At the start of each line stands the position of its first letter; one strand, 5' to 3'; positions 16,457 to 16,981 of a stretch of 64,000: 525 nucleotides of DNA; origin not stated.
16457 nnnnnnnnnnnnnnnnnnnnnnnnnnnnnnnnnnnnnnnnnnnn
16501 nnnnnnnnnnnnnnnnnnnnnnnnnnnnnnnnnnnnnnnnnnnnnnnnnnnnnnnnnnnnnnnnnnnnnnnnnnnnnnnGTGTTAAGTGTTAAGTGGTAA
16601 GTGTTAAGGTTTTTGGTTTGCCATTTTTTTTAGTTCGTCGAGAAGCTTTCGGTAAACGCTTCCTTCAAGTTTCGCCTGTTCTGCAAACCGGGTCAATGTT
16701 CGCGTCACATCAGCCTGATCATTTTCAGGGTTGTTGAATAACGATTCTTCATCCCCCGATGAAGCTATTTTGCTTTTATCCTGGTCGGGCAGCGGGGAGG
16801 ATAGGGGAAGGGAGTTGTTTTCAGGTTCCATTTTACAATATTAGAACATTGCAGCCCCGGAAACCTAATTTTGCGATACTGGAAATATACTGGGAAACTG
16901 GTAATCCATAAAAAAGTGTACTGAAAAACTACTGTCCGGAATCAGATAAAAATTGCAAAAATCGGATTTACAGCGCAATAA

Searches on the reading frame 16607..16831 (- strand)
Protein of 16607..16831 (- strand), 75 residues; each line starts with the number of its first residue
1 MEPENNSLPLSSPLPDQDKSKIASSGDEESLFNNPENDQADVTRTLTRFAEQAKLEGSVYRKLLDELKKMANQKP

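Call 80: find_related_loci(query=window:16607-16831:-, collection=metagenome_contigs, flank=7000)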
Query seq(75 aa) (75 aa) in metagenome_contigs; peptide patterns used: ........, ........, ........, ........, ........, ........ (x = any residue, [..] = any of these).
347 stretches matched a pattern, but none encodes a relative of the query by tblastn (E <= 1e-3).
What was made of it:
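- Tried and rejected: The first metagenome scan with the single sequence found nothing (call 80).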

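Call 82: find_related_loci(query=A6, collection=metagenome_contigs, flank=7000)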
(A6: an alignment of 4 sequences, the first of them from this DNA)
Query A6 (75 aa) in metagenome_contigs; peptide patterns used: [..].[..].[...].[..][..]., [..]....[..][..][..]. (x = any residue, [..] = any of these).
578 stretches matched a pattern; 3 encode a relative of the query (tblastn E <= 1e-3); 3 distinct loci.
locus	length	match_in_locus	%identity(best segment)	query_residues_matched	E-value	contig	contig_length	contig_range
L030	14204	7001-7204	56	1-68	1e-21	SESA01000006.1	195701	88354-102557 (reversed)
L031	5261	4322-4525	56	1-68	1e-21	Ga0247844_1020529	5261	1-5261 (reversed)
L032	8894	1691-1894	56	1-68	1e-21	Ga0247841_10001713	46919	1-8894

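Call 90: search_protein_families(library=pfam, proteins=[window:16607-16831:-, L030:7285-7890:+, L030:7909-10047:+], max_evalue=1)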
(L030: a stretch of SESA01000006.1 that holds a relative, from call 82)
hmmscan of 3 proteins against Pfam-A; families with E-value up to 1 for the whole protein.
seq(75 aa): 0 families

L030:7285-7890:+ (201 aa): 1 family
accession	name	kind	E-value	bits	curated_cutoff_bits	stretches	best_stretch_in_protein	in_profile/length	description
PF20472.4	PDDEXK_11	-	0.038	14.2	23.7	1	167-191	55-79/145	PD-(D/E)XK nuclease superfamily domain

L030:7909-10047:+ (712 aa): 1 family
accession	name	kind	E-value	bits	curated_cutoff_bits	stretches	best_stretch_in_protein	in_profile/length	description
PF15935.10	RnlA_toxin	-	0.29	11.9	27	1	173-200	53-79/87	RNase LS, bacterial toxin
